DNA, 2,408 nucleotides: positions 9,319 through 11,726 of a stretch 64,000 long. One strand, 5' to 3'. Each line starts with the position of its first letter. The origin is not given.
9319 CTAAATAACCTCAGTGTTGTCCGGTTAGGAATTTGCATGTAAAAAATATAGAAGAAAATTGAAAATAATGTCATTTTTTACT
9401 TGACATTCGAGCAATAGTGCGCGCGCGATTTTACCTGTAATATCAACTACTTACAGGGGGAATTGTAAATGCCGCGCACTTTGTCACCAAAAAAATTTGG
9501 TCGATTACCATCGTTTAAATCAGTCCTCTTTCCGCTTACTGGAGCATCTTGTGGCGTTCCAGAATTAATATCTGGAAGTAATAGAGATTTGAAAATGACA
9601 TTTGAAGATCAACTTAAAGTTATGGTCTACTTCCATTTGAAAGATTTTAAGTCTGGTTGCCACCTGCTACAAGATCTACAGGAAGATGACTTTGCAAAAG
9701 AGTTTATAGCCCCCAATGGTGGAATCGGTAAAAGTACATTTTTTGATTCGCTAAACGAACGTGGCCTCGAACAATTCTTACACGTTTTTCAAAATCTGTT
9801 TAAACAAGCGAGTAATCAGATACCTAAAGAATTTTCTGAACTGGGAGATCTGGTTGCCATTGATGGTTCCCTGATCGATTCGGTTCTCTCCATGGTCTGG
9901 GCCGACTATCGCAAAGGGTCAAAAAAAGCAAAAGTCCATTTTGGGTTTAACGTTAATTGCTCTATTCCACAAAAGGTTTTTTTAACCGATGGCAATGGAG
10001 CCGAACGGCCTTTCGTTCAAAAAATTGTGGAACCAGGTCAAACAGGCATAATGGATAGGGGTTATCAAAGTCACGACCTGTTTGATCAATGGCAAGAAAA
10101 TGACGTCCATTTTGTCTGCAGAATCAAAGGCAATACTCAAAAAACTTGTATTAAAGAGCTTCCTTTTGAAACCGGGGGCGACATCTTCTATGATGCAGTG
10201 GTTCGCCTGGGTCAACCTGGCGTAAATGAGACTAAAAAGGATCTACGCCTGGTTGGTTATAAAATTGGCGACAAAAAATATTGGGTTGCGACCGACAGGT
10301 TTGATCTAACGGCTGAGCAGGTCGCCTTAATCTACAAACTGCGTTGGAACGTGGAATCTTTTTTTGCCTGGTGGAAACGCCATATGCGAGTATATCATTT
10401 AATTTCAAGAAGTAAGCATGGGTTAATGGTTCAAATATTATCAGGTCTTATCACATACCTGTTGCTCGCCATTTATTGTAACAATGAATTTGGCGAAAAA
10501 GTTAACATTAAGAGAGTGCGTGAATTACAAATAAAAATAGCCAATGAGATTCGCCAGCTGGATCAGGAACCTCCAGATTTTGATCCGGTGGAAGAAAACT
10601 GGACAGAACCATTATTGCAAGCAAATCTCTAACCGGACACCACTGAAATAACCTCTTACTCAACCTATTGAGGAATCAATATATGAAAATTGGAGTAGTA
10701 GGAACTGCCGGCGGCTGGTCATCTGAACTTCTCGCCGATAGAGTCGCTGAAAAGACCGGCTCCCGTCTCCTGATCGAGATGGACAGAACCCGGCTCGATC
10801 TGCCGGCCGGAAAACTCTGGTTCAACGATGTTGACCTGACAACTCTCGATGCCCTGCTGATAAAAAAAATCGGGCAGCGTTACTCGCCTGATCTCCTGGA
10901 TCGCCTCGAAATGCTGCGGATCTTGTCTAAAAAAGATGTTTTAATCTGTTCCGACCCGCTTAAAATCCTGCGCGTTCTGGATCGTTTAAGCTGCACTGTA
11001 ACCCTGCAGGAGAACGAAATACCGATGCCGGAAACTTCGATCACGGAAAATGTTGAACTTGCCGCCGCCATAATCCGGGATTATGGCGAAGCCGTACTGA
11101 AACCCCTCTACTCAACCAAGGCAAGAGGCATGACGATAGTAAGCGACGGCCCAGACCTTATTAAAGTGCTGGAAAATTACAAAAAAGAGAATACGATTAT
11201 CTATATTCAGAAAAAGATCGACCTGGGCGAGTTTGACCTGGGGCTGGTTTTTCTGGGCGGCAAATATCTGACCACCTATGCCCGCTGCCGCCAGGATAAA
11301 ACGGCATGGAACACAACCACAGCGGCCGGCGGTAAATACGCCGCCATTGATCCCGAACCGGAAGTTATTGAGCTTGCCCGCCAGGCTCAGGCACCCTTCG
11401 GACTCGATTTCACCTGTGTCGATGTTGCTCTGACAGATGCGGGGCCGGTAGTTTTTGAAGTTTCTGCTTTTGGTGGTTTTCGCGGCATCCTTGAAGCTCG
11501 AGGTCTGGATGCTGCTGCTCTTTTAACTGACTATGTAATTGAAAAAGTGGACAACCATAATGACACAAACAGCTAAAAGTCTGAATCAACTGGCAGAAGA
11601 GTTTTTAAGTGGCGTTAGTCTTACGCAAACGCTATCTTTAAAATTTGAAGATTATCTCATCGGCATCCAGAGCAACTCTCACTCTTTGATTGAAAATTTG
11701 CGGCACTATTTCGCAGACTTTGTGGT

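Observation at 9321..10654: Recent IS4-family insertion inside the GAK cluster, with intact IRs and a 9-bp target duplication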

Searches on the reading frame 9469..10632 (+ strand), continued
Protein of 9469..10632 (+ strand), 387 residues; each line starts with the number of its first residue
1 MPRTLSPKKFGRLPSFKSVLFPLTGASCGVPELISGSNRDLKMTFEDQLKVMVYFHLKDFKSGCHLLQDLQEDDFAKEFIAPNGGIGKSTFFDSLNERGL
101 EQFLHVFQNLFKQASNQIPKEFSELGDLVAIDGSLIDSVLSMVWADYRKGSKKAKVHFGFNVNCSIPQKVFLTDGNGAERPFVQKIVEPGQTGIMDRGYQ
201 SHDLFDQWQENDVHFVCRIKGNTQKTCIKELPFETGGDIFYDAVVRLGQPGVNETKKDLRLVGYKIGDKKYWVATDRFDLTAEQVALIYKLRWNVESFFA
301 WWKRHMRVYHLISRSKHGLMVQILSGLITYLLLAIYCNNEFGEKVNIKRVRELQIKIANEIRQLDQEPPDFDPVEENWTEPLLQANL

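Call 54: search_dna_similar(query=window:9469-10632:+, collection=plasmids, mode=protein, max_rows=15)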
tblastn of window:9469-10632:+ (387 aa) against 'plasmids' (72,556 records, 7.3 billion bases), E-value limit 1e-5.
Records with a match: 293; places in all: 348; records where one place covers at least 80% of the query: 8.
Best place of each record, by identity: <60% 293.
By first word of the organism name: Enterococcus 124; Acinetobacter 37; Sinorhizobium 28; Bacteroides 17; Rhizobium 12; Nostoc 10; Synechocystis 9; Parabacteroides 7; Clostridium 6; Persicobacter 5; and 26 more.
By predicted mobility (MOB-suite, as given by PLSDB): non-mobilizable 117; conjugative 105; mobilizable 71.
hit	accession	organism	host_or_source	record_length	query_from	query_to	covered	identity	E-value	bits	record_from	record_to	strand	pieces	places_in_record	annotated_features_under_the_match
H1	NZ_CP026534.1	Bacillus velezensis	soybean,P\Prokaryote,fermented food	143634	3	343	88%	27.1%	4e-25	114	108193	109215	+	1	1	IS4-like element IS4Bsu1 family transposase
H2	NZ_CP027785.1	Tetragenococcus osmophilus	cell culture,degraded sugar thick juice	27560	29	378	90%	25.9%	7e-18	93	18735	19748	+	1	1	IS4-like element ISTeha5 family transposase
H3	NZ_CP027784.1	Tetragenococcus osmophilus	cell culture,degraded sugar thick juice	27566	29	378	90%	25.9%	7e-18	93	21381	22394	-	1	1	IS4-like element ISTeha5 family transposase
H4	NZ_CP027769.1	Tetragenococcus halophilus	cell culture,sugar thick juice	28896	29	378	90%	25.9%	7e-18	93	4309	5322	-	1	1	IS4-like element ISTeha5 family transposase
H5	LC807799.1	Klebsiella pneumoniae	-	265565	1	335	87%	25.8%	1e-16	90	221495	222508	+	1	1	none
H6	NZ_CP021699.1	Klebsiella pneumoniae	-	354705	1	335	87%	25.8%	1e-16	90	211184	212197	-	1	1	IS4 family transposase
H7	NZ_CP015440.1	Anoxybacillus amylolyticus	Microbial isolate,soil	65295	47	380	86%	25.6%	2e-16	89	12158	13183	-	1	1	IS4 family transposase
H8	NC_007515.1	Geobacter metallireducens GS-15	-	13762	36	335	78%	28.0%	1e-19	98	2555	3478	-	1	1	IS4-like element ISGme2 family transposase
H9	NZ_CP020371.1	Candidatus Thiodictyon syntrophicum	meromictic lake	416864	36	335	78%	27.8%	5e-19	97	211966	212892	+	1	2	IS4 family transposase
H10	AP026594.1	Enterococcus faecium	Homo sapiens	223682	42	332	75%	28.4%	5e-18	94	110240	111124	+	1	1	hypothetical protein (x2)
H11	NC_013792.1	Alkalihalophilus pseudofirmus OF4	-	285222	42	330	75%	28.4%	8e-20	99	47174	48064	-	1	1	IS4 family transposase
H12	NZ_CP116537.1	Enterococcus faecium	Bos taurus,whole organism,fecal sample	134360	42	332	75%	27.9%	1e-16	89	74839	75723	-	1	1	none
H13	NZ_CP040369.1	Enterococcus faecium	Homo sapiens,Pus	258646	42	332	75%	27.9%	1e-16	89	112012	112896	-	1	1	none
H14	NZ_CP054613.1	Paenibacillus cellulosilyticus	cell culture,soil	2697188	42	335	76%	27.1%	7e-23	108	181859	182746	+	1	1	none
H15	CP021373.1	Rhizobium sp. ACO-34A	Agave americana L.,cell ...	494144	38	375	87%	23.5%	4e-19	97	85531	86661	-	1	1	IS4 family transposase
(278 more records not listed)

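Call 55: search_solved_structures(query=window:9469-10632:+, max_evalue=10, show_alignments=2)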
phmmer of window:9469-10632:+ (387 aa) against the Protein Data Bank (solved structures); distinct sequences matched with E-value up to 10: 0.

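Call 56: get_annotated_region(hit=H1, flank=400)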
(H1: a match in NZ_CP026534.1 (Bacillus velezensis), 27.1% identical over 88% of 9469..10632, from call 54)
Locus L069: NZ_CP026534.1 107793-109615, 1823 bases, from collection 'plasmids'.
description: Bacillus velezensis strain DKU_NT_04 plasmid p1_DKU_NT_04, complete sequence
organism: Bacillus velezensis (NCBI taxid 492670)
taxonomy: Bacteria; Bacillota; Bacilli; Bacillales; Bacillaceae; Bacillus; Bacillus velezensis
host: -; source: soybean,P\Prokaryote,fermented food; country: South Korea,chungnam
typing (MOB-suite, as given by PLSDB): non-mobilizable
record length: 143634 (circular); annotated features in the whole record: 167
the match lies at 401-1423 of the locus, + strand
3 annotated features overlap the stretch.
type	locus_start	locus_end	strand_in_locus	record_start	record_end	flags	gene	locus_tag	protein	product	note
CDS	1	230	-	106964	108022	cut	-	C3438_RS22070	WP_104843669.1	PH domain-containing protein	-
CDS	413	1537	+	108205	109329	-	-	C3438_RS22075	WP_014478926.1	IS4-like element IS4Bsu1 family transposase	GO:0006313 - DNA transposition [Evidence IEA]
CDS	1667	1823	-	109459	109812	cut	-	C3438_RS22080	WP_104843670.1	PH domain-containing protein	-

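Call 57: get_annotated_region(hit=H8, flank=500)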
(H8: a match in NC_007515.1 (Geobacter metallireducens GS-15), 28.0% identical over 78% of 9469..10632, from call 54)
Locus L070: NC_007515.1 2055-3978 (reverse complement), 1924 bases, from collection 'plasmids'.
description: Geobacter metallireducens GS-15 plasmid unnamed, complete sequence
organism: Geobacter metallireducens GS-15 (NCBI taxid 269799)
taxonomy: Bacteria; Thermodesulfobacteriota; Desulfuromonadia; Geobacterales; Geobacteraceae; Geobacter; Geobacter metallireducens; Geobacter metallireducens GS-15
host: -; source: -; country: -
typing (MOB-suite, as given by PLSDB): mobilizable; replicon rep_cluster_761; relaxase MOBP
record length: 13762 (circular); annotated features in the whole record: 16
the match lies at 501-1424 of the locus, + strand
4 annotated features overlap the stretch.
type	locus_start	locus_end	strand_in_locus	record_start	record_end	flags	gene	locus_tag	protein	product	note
CDS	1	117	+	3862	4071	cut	-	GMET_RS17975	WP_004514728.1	hypothetical protein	-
CDS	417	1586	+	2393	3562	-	-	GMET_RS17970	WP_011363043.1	IS4-like element ISGme2 family transposase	GO:0006313 - DNA transposition [Evidence IEA]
CDS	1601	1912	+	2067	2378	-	-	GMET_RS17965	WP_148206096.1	hypothetical protein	-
CDS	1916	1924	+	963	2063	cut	-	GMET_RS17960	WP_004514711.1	replication protein RepA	-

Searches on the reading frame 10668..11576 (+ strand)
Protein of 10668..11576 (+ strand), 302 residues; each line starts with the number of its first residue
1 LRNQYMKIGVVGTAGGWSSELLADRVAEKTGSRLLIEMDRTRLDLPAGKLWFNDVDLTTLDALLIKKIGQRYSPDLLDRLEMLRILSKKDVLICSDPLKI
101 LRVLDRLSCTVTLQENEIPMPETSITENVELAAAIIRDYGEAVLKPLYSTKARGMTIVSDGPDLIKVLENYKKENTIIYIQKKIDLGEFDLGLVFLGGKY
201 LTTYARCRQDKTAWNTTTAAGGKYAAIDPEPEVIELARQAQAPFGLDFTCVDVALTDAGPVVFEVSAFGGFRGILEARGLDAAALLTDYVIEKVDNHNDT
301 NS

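Call 3: search_protein_families(library=pfam, proteins=[window:10668-11576:+])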
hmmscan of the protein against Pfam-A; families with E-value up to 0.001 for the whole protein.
window:10668-11576:+ (302 aa): 2 families
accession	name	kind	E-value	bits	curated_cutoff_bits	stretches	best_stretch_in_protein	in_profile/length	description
PF08443.16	RimK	-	1.7e-09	38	21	1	105-289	3-187/188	RimK-like ATP-grasp domain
PF02955.21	GSH-S_ATP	-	1.1e-05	25.3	23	1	120-239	12-134/175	Prokaryotic glutathione synthetase, ATP-grasp domain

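Call 5: search_protein_families(library=ncbifam, proteins=[window:10668-11576:+])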
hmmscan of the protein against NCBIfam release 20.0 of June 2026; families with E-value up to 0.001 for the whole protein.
window:10668-11576:+ (302 aa): 10 families
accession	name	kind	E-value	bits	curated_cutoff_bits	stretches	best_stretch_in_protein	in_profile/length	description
TIGR04356.1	grasp_GAK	hypoth_equivalog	8.2e-130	432.1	300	1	7-294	1-287/287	GAK system ATP-grasp enzyme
NF040720.1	MptN_Meth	equivalog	4.5e-36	124.4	350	1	7-290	1-290/291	tetrahydromethanopterin:alpha-L-glutamate ligase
TIGR00768.1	rimK_fam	subfamily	6.8e-23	81.4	143.4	1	79-290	61-276/276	RimK family alpha-L-glutamate ligase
TIGR02144.1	LysX_arch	equivalog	1.6e-20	73.4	275.6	1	94-294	76-279/281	lysine biosynthesis protein LysX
NF007764.0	PRK10446.1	equivalog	1.1e-10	41.3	331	1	94-294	88-290/300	30S ribosomal protein S6--L-glutamate ligase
NF009402.0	PRK12767.1-1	equivalog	2e-07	30.2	218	1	93-267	103-274/329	carbamoyl phosphate synthase-like protein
NF003573.0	PRK05246.1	equivalog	4.1e-07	29.1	272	1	75-294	94-313/316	glutathione synthase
TIGR01380.1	glut_syn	equivalog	1.3e-06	27.6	299.05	1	76-253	94-273/312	glutathione synthase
TIGR04187.1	GRASP_SAV_5884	subfamily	4.2e-06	26.2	350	1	118-271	136-292/312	ATP-grasp ribosomal peptide maturase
NF038074.1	fam_STM4014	hypoth_equivalog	0.00045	19.7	175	0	65-155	76-171/349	STM4014 family protein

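Call 9: find_encoding_contigs(protein=window:10668-11576:+, flank=4000, max_places=10)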
Protein window:10668-11576:+ (302 aa): no gene with exactly this product is on record in the collection.

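Call 12: find_encoding_contigs(protein=window:10683-11576:+, flank=4000, max_places=10)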
Protein window:10683-11576:+ (297 aa): 2 contigs read that carry it; 2 places shown.
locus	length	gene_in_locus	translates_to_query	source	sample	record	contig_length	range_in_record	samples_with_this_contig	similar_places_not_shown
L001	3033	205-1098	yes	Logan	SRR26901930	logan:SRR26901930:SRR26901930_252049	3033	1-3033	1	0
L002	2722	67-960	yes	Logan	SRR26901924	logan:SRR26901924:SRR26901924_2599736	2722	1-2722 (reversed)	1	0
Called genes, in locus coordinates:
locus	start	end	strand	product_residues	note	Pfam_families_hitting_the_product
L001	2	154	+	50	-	?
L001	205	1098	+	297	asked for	PF08443:RimK, PF02955:GSH-S_ATP (weak)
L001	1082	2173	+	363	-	PF27840:ScmC (weak), PF07475:Hpr_kinase_C (weak)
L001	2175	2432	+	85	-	PF20068:Amphi-Trp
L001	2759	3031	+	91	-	?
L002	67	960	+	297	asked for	PF08443:RimK, PF02955:GSH-S_ATP (weak)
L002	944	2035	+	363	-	PF27840:ScmC (weak), PF07475:Hpr_kinase_C (weak)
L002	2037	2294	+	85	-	PF20068:Amphi-Trp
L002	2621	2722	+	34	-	?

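Call 21: find_related_loci(query=window:10683-11576:+, collection=genome_contigs, flank=6000)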
Query window:10683-11576:+ (297 aa) in genome_contigs; peptide patterns used: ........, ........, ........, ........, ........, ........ (x = any residue, [..] = any of these).
94 stretches matched a pattern, but none encodes a relative of the query by tblastn (E <= 1e-3).

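Call 23: find_homologous_proteins(query=window:10683-11576:+, max_evalue=1e-20)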
Query window:10683-11576:+ (297 aa): 4337 proteins with E <= 1e-20 among 8000 candidates; the best 120 are listed.
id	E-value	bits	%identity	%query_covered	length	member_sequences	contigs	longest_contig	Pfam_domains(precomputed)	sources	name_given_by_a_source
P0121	7.0e-192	654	100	100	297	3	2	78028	PF02955.22,PF08443.17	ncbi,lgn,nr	ncbi:MAG: GAK system ATP-grasp enzyme [Pseudomonadota bacterium]|nr:GAK system ATP-grasp enzyme [Pse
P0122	7.4e-135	466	73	97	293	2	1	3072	PF02955.22,PF08443.17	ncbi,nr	ncbi:MAG: GAK system ATP-grasp enzyme [Deltaproteobacteria bacterium]|nr:GAK system ATP-grasp enzyme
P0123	1.3e-133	462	71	99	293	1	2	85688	PF02955.22,PF08443.17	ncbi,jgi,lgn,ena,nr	ncbi:MAG TPA: GAK system ATP-grasp enzyme [Proteobacteria bacterium]|nr:GAK system ATP-grasp enzyme 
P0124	1.2e-132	459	70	99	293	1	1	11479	PF02955.22,PF08443.17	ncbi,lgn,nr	ncbi:MAG: GAK system ATP-grasp enzyme [Deltaproteobacteria bacterium]|nr:GAK system ATP-grasp enzyme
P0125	9.4e-128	443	67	97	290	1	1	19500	PF02955.22,PF08443.17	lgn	-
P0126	1.3e-125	436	67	97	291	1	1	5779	PF02955.22,PF08443.17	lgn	-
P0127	4.7e-124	431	66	97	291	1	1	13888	PF02955.22,PF08443.17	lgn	-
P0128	8.5e-123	427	69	97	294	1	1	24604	PF02955.22,PF08443.17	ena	-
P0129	9.9e-123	427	65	98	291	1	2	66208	PF02955.22,PF08443.17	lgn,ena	-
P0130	1.0e-121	423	68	97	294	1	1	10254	PF08443.17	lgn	-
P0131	4.4e-121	421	67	97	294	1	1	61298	PF02955.22,PF08443.17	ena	-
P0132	1.8e-120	419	65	98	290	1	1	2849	PF02955.22,PF08443.17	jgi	jgi:ribosomal protein S6--L-glutamate ligase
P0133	1.9e-120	419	65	98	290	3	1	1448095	PF08443.17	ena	-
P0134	2.3e-120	419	66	98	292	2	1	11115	PF08443.17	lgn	-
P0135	2.8e-120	419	66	97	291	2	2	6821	PF08443.17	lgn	-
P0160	4.1e-118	411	66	98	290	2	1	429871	PF08443.17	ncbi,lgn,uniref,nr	ncbi:GAK system ATP-grasp enzyme [Paucidesulfovibrio longus]|uniref:GAK system ATP-grasp enzyme n=1 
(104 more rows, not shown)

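Call 24: find_encoding_contigs(protein=P0121, flank=5000, max_places=10)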
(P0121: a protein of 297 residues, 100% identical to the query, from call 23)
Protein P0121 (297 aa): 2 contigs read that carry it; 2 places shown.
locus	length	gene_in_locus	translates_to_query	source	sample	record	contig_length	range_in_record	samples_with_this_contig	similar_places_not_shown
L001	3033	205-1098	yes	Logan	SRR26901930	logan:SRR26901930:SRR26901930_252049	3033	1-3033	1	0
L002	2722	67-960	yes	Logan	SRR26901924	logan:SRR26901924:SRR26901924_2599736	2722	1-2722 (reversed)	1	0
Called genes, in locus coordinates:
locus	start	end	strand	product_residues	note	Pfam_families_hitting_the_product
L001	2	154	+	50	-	?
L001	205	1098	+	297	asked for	PF08443:RimK, PF02955:GSH-S_ATP (weak)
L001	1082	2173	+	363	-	PF27840:ScmC (weak), PF07475:Hpr_kinase_C (weak)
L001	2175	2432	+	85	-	PF20068:Amphi-Trp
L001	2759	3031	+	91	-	?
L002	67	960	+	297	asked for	PF08443:RimK, PF02955:GSH-S_ATP (weak)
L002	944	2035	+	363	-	PF27840:ScmC (weak), PF07475:Hpr_kinase_C (weak)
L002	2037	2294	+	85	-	PF20068:Amphi-Trp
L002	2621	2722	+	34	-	?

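Call 25: list_cluster_members(proteins=[P0121, P0001])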
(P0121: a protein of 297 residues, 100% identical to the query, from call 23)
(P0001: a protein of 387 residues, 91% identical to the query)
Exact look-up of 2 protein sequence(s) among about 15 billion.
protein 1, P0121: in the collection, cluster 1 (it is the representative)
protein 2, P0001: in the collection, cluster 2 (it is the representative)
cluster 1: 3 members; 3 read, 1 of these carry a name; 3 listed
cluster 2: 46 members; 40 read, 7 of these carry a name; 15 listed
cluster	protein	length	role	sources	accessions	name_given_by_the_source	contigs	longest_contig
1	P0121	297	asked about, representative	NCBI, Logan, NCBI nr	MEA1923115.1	MAG: GAK system ATP-grasp enzyme [Pseudomonadota bacterium] | GAK system ATP-grasp enzyme [Pseudomonadota bacterium]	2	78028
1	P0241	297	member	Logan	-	-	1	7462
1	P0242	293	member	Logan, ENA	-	-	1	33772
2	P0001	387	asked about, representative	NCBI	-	-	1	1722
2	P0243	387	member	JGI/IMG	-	IS4 transposase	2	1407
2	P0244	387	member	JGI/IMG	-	hypothetical protein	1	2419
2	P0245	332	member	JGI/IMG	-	hypothetical protein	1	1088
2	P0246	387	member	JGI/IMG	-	IS4 transposase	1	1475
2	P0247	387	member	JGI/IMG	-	IS4 transposase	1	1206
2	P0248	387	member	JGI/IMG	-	IS4 transposase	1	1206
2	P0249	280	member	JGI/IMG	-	IS4 transposase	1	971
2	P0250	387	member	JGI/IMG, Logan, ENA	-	-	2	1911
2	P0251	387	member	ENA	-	-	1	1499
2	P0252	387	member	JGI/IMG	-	-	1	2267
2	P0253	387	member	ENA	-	-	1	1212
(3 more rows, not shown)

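Call 26: find_encoding_contigs(protein=P0242, flank=6000, max_places=6)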
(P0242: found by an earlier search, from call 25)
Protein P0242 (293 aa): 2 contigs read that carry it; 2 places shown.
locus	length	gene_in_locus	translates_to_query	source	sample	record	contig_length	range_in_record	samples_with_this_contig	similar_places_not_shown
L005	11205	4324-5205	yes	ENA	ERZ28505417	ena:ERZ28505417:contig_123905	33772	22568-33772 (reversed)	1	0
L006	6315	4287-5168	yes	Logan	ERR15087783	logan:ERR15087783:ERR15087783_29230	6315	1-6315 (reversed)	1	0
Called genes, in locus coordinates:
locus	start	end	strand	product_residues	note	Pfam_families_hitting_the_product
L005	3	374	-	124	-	?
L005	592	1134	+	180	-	-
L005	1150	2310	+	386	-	-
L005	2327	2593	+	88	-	PF20068:Amphi-Trp (weak)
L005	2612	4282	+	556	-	PF01895:PhoU, PF02958:EcKL (weak)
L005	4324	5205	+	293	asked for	PF08443:RimK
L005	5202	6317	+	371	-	PF27840:ScmC (weak), PF07475:Hpr_kinase_C (weak)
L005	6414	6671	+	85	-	PF20068:Amphi-Trp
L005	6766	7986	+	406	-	PF01933:CofD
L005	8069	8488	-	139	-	PF01850:PIN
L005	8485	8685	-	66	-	PF09957:VapB_antitoxin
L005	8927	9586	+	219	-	PF02517:Rce1-like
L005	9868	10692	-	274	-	PF08867:FRG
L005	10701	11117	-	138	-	-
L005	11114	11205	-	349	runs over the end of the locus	PF01790:LGT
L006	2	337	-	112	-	?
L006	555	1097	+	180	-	-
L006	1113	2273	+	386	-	-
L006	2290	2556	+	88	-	PF20068:Amphi-Trp (weak)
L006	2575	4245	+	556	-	PF01895:PhoU, PF02958:EcKL (weak)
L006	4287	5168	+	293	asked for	PF08443:RimK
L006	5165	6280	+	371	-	PF27840:ScmC (weak), PF07475:Hpr_kinase_C (weak)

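Call 27: find_encoding_contigs(protein=P0241, flank=6000, max_places=6)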
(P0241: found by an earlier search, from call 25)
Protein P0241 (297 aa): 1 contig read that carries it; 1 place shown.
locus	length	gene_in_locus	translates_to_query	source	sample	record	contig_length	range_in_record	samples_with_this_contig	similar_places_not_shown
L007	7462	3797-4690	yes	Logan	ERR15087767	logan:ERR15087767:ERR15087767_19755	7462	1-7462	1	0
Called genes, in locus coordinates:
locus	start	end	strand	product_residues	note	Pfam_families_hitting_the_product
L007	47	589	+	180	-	-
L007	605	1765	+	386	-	-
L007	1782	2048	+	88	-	PF20068:Amphi-Trp (weak)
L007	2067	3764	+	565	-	PF01895:PhoU, PF02958:EcKL (faint), PF01895:PhoU, PF01636:APH (weak)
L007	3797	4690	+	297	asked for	PF08443:RimK, PF02955:GSH-S_ATP (faint)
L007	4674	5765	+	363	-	PF27840:ScmC (weak), PF07475:Hpr_kinase_C (weak)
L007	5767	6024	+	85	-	PF20068:Amphi-Trp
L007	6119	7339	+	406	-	PF01933:CofD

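Call 79: find_encoding_contigs(protein=P0123, flank=6000, max_places=2)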
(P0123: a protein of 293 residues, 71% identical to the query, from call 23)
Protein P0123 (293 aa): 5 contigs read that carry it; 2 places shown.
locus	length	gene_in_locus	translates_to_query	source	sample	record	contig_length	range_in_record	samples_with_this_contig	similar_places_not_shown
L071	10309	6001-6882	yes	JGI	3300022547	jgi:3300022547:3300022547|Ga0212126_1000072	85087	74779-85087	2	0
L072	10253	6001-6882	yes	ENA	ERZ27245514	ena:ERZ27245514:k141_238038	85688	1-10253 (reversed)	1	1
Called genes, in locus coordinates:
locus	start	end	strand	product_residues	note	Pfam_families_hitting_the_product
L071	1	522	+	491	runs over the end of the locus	PF02789:Peptidase_M17_N (weak), PF00883:Peptidase_M17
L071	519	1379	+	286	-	PF13641:Glyco_tranf_2_3, PF00535:Glycos_transf_2, PF10111:Glyco_tranf_2_2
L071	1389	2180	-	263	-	PF03372:Exo_endo_phos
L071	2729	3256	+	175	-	-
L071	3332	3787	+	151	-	-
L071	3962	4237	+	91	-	-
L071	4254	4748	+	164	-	PF01895:PhoU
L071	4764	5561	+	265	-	-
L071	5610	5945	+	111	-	-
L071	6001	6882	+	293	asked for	PF08443:RimK, PF02955:GSH-S_ATP (weak)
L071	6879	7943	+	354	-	PF27840:ScmC (weak), PF07475:Hpr_kinase_C (weak)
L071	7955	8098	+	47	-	-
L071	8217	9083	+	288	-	PF01933:CofD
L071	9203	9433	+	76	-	-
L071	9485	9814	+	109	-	-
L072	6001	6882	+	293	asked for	PF08443:RimK, PF02955:GSH-S_ATP (weak)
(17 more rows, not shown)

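Call 80: find_encoding_contigs(protein=P0160, flank=6000, max_places=1)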
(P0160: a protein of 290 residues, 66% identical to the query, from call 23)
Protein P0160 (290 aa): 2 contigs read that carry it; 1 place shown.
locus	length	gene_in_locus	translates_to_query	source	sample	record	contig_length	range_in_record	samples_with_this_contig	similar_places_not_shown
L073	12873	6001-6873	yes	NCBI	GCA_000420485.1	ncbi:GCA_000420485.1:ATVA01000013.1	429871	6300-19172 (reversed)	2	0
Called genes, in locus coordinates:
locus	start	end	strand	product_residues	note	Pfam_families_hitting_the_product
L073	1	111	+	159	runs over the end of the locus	PF01842:ACT, PF22629:ACT_AHAS_ss, PF10369:ALS_ss_C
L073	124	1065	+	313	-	PF01515:PTA_PTB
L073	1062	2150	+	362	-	PF00871:Acetate_kinase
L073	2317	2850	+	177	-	-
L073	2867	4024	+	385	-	-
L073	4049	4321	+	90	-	PF20068:Amphi-Trp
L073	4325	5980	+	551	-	PF01895:PhoU, PF01636:APH, PF02958:EcKL (weak)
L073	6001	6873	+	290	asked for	PF08443:RimK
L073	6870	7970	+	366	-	PF27840:ScmC (weak), PF07475:Hpr_kinase_C (weak)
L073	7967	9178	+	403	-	PF01933:CofD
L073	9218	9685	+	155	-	PF20068:Amphi-Trp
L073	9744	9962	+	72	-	-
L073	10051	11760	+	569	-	PF02310:B12-binding, PF13428:TPR_14 (faint), PF04055:Radical_SAM, PF13432:TPR_16 (faint), PF14559:TPR_19 (weak)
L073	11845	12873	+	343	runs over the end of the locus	-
